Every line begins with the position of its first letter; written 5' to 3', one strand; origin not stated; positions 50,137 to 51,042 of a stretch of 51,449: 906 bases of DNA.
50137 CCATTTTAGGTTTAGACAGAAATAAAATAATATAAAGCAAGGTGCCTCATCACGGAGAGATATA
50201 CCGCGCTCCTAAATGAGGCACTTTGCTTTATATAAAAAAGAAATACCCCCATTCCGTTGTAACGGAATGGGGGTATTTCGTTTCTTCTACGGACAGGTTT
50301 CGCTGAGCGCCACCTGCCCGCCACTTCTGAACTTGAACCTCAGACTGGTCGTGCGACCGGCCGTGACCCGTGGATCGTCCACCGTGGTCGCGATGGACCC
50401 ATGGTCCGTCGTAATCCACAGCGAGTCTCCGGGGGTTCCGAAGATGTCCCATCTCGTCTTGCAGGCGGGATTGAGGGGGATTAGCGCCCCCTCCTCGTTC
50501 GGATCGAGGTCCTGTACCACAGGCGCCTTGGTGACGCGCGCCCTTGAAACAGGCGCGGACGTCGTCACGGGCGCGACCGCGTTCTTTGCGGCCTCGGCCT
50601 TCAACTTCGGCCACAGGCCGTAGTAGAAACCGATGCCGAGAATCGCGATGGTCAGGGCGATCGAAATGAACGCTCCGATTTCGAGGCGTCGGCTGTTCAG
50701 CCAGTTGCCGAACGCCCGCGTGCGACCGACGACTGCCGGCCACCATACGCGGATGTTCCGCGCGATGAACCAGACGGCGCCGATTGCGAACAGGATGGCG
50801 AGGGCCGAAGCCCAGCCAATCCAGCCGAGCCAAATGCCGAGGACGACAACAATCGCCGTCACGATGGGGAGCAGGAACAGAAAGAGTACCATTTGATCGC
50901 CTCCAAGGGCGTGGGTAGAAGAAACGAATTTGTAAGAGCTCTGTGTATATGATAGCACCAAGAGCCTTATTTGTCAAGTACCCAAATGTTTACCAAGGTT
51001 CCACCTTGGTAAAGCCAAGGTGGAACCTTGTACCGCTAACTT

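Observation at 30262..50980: Recurrent self-contained GC-rich expression cassettes scattered through a low-GC backbone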

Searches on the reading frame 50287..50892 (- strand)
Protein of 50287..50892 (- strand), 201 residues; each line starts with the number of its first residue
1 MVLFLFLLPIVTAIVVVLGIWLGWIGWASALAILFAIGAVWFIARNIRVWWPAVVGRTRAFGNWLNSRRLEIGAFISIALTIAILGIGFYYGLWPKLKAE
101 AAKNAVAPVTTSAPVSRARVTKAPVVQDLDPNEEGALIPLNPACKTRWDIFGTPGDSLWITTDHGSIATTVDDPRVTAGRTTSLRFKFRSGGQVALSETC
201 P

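Call 13: search_protein_families(library=pfam, max_evalue=0.1, proteins=[window:50287-50892:-])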
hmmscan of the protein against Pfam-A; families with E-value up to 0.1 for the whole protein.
window:50287-50892:- (201 aa): 0 families

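Call 21: find_homologous_proteins(query=window:50287-50892:-, max_evalue=0.001)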
Query window:50287-50892:- (201 aa): 1 proteins with E <= 0.001 among 715 candidates.
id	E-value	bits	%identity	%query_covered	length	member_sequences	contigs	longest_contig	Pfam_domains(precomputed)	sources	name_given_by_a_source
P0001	1.4e-123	429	97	100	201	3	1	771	-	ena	-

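Call 22: find_encoding_contigs(protein=P0001, flank=10000, max_places=10)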
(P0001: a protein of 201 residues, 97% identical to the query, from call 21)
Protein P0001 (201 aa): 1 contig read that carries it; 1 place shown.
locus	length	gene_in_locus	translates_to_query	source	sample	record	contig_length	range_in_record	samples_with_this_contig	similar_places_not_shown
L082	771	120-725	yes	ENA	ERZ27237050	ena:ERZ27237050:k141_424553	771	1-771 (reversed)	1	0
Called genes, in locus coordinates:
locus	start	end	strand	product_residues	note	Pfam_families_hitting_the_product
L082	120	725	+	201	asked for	-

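Call 23: find_encoding_contigs(protein=window:50287-50892:-, flank=10000, max_places=10)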
Protein window:50287-50892:- (201 aa): 3 contigs read that carry it; 3 places shown.
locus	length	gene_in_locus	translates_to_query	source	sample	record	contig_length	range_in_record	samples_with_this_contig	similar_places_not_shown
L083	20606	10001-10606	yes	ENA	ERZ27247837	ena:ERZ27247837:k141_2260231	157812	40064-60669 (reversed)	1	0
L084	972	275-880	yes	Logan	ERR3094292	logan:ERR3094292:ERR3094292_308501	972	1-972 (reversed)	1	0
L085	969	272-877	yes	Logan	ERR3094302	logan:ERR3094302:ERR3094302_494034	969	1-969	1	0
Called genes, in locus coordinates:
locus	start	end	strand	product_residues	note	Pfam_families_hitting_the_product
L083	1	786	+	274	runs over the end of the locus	PF01745:IPT (weak), PF01715:IPPT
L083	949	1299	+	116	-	PF14534:DUF4440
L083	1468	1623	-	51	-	PF00471:Ribosomal_L33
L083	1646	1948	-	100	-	-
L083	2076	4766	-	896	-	PF02861:Clp_N, PF23569:NBD_SMAX1, PF00004:AAA, PF17871:AAA_lid_9, PF00004:AAA, PF07724:AAA_2, PF07728:AAA_5, PF10431:ClpB_D2-small, +6 more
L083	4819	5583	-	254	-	-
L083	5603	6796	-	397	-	PF00266:Aminotran_5, PF00155:Aminotran_1_2 (faint)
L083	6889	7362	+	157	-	PF14584:DUF4446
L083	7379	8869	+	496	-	PF00009:GTP_EFTU, PF00071:Ras (weak), PF01926:MMR_HSR1, PF08477:Roc (weak), PF22042:EF-G_D2, PF11987:IF-2, PF03144:GTP_EFTU_D2 (weak)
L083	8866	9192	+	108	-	PF02033:RBFA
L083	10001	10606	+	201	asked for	-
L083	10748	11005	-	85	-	PF18895:T4SS_pilin (weak)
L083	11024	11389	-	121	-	PF18895:T4SS_pilin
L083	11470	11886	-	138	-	-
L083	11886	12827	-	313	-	-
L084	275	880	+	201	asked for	-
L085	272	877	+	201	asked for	-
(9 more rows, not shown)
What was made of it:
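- D also occurs on very short contigs of 771-972 bp (calls 22, 23).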

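Call 55: find_related_loci(query=window:50287-50892:-, collection=viral_contigs, flank=5000)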
Query window:50287-50892:- (201 aa) in viral_contigs; peptide patterns used: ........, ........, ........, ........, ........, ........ (x = any residue, [..] = any of these).
18 stretches matched a pattern, but none encodes a relative of the query by tblastn (E <= 1e-3).

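Call 59: search_protein_families(library=phrogs, max_evalue=0.01, proteins=[window:50287-50892:-])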
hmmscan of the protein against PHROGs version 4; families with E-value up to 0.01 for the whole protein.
window:50287-50892:- (201 aa): 0 families

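Call 66: search_protein_representatives(protein=window:50287-50892:-)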
Query: 201 residues. Proteins with E-value up to 0.001 (for the whole library): 4; up to 1e-10: 2; up to 1e-30: 2. The best 4 are listed.
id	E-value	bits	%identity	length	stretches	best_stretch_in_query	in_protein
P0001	4.6e-124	428.5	97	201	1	1-201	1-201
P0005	2.7e-32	128.7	41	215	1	1-195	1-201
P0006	1.2e-08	51.4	21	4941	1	108-178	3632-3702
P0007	2.6e-08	50.3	28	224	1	6-100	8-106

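Call 68: find_encoding_contigs(protein=P0005, flank=10000)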
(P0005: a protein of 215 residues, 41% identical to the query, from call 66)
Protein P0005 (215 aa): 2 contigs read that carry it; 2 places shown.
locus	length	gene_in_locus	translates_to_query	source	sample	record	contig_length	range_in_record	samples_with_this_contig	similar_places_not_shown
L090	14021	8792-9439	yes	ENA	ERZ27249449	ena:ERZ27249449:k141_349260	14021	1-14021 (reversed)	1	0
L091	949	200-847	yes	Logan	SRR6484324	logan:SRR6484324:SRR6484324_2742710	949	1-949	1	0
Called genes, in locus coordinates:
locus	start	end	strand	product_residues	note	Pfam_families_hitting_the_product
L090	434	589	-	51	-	PF00471:Ribosomal_L33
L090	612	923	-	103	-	-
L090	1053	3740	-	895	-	PF02861:Clp_N, PF23569:NBD_SMAX1, PF00004:AAA, PF17871:AAA_lid_9, PF00004:AAA, PF07724:AAA_2, PF07728:AAA_5, PF10431:ClpB_D2-small, +6 more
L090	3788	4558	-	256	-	-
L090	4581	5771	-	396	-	PF00266:Aminotran_5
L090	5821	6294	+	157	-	PF14584:DUF4446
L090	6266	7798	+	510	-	PF00009:GTP_EFTU, PF01926:MMR_HSR1, PF22042:EF-G_D2, PF11987:IF-2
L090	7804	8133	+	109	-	PF02033:RBFA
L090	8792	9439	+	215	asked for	-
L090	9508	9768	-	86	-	PF18895:T4SS_pilin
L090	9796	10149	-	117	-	PF18895:T4SS_pilin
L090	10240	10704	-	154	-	-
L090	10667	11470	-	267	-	-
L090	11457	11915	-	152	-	PF04956:TrbC (faint), PF18895:T4SS_pilin (weak)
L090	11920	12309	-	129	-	PF18895:T4SS_pilin (weak)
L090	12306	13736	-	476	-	PF01547:SBP_bac_1, PF13416:SBP_bac_8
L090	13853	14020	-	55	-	?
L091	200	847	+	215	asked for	-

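Call 79: find_related_loci(query=A1, collection=metagenome_contigs, flank=6000)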
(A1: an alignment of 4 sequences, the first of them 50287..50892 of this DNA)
Query A1 (201 aa) in metagenome_contigs; peptide patterns used: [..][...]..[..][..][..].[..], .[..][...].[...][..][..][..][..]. (x = any residue, [..] = any of these).
169 stretches matched a pattern; 2 encode a relative of the query (tblastn E <= 1e-3); 2 distinct loci.
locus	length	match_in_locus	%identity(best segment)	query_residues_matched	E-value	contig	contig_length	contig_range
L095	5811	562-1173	39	1-198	1e-37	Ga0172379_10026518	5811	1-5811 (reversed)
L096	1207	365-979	39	1-201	5e-37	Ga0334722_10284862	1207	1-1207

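Call 89: predict_structure(alignment_id=A1)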
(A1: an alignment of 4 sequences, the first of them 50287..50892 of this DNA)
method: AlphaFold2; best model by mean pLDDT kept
length: 201 residues; sequences in the alignment: 4
mean_pLDDT: 65.1   pTM: 0.34
mean pLDDT of the five models: 65.1, 64.7, 63.9, 62.3, 60.4
residues with pLDDT >= 90: 0; 70-90: 79; 50-70: 100; < 50: 22
segments of 3 or more residues with pLDDT < 50: 50-52, 106-120
pLDDT, mean of each block of 10 residues (from residue 1): 58 64 61 71 58 49 56 66 69 59 48 41 65 78 76 83 81 61 81 77 65
secondary structure, 60 per line:
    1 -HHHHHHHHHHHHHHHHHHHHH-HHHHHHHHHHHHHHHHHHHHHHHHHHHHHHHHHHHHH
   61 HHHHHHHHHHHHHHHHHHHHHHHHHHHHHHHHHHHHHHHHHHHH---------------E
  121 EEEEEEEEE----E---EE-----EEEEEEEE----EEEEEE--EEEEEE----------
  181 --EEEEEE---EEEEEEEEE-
elements in order: H2-22 H24-104 E120-129 E145-152 E157-162 E165-170 E183-188 E192-200

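Call 94: fold_search(model_id=the predicted structure, library=pdb)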
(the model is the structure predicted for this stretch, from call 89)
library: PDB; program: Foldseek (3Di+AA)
matches with E <= 10: 1335; with E <= 0.001: 0
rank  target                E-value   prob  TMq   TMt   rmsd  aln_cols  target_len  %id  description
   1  2fqp_A                9.5e-03  1.00  0.32  0.59   6.8        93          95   13  Crystal structure of a cupin domain (bp2299) from bordetella pertussis tohama i at 1.80 A resolution (released 2006-05-16)
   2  2fqp_B                1.1e-02  1.00  0.31  0.58   5.3        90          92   13  Crystal structure of a cupin domain (bp2299) from bordetella pertussis tohama i at 1.80 A resolution (released 2006-05-16)
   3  3es1                  1.3e-02  1.00  0.29  0.34   3.0        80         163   14  Crystal structure of protein with a cupin-like fold and unknown function (YP_001165807.1) from NOVOSPHINGOBIUM AROMATICI (released 2008-10-14)
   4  9u8o_A                1.3e-02  1.00  0.32  0.60   8.7        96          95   14  Crystal structure of cupin-domain containing protein (AzcA) forming triazine (6-amino-4-oxo-4,5-dihydro-1,3,5-triazine (released 2026-04-01)
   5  2fqp_C                1.5e-02  1.00  0.32  0.58   4.5        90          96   13  Crystal structure of a cupin domain (bp2299) from bordetella pertussis tohama i at 1.80 A resolution (released 2006-05-16)
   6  9u8n_A                1.5e-02  1.00  0.32  0.60   9.3        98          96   13  Crystal structure of cupin-domain containing protein (AzcA) forming triazine (6-amino-4-oxo-4,5-dihydro-1,3,5-triazine (released 2026-04-01)
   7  2fqp_D                1.6e-02  1.00  0.31  0.59   4.6        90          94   13  Crystal structure of a cupin domain (bp2299) from bordetella pertussis tohama i at 1.80 A resolution (released 2006-05-16)
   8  1yhf                  1.7e-02  1.00  0.29  0.47   2.9        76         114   17  Crystal Structure of Conserved SPY1581 Protein of Unknown Function from Streptococcus pyogenes (released 2005-02-22)
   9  9u8n_B                2.1e-02  1.00  0.32  0.60   8.5        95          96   14  Crystal structure of cupin-domain containing protein (AzcA) forming triazine (6-amino-4-oxo-4,5-dihydro-1,3,5-triazine (released 2026-04-01)
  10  2q30_B                2.1e-02  0.99  0.31  0.53  12.2       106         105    9  Crystal structure of a rmlc-like cupin protein (dde_2303) from desulfovibrio desulfuricans subsp. at 1.94 A resolution (released 2007-06-19)
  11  9bvq_A                2.2e-02  0.99  0.32  0.11  10.9       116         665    8  Vitamin K-dependent gamma-carboxylase with TMG2 propeptide and glutamate-rich region (released 2025-01-22)
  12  4e2g_D                2.2e-02  0.99  0.27  0.41   4.6        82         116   15  Crystal structure of Cupin fold protein Sthe2323 from Sphaerobacter thermophilus (released 2012-03-21)
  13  7cz6                  2.2e-02  0.98  0.27  0.39   6.6       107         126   14  Protrusion structure of Omono River virus (released 2021-03-03)
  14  2q30_E                2.9e-02  0.99  0.31  0.54  12.1       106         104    9  Crystal structure of a rmlc-like cupin protein (dde_2303) from desulfovibrio desulfuricans subsp. at 1.94 A resolution (released 2007-06-19)
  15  9bvk_A                2.9e-02  0.99  0.31  0.10  11.0       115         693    8  Vitamin K-dependent gamma-carboxylase with factor IX propeptide and glutamate-rich region and with vitamin K hydroquin (released 2025-01-22)
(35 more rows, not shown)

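Call 95: fold_search(model_id=the predicted structure, library=viral)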
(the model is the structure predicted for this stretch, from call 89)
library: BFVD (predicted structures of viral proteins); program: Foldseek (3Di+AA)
matches with E <= 10: 1159; with E <= 0.001: 1
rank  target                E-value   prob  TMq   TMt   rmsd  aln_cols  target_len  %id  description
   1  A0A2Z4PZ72            8.1e-04  0.96  0.22  0.23  33.9       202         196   12  (no name in the UniProt tables at hand)
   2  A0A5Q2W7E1            1.2e-03  1.00  0.32  0.44   7.0       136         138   15  (no name in the UniProt tables at hand)
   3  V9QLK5                1.3e-03  1.00  0.30  0.48   9.0       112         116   12  (no name in the UniProt tables at hand)
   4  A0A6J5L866            1.6e-03  1.00  0.27  0.45   5.2        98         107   14  Uncharacterized protein [uncultured Caudovirales phage]
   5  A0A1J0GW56            1.8e-03  1.00  0.23  0.42   8.9        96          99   12  Uncharacterized protein [Streptomyces phage BRock]
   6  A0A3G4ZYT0            1.8e-03  0.85  0.19  0.27  12.0       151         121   14  Uncharacterized protein [Gaeavirus sp.]
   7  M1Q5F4                3.0e-03  1.00  0.31  0.62   3.7        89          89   13  (no name in the UniProt tables at hand)
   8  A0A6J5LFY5            3.2e-03  1.00  0.28  0.13   9.1       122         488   15  Uncharacterized protein [uncultured Caudovirales phage]
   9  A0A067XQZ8            3.6e-03  0.99  0.28  0.29  27.7       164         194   13  (no name in the UniProt tables at hand)
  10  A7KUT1                3.8e-03  0.97  0.22  0.32  11.5       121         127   12  (no name in the UniProt tables at hand)
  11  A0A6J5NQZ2            4.1e-03  1.00  0.26  0.42   7.8       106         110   12  Uncharacterized protein [uncultured Caudovirales phage]
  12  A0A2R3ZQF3            4.1e-03  0.63  0.18  0.14  25.4       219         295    7  (no name in the UniProt tables at hand)
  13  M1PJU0                4.3e-03  0.84  0.20  0.20  14.7       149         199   11  (no name in the UniProt tables at hand)
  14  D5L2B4                4.9e-03  0.87  0.23  0.27  23.2       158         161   11  Uncharacterized protein [uncultured virus]
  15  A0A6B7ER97            5.2e-03  0.66  0.18  0.12  23.1       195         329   13  (no name in the UniProt tables at hand)
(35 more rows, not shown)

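Call 99: search_protein_families(library=padloc, max_evalue=0.01, proteins=[window:50287-50892:-])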
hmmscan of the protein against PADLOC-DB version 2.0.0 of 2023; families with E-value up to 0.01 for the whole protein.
window:50287-50892:- (201 aa): 0 families

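Call 100: search_protein_families(library=ncbifam, max_evalue=0.01, proteins=[window:50287-50892:-])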
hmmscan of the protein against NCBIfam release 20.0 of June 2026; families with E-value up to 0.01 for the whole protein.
window:50287-50892:- (201 aa): 0 families
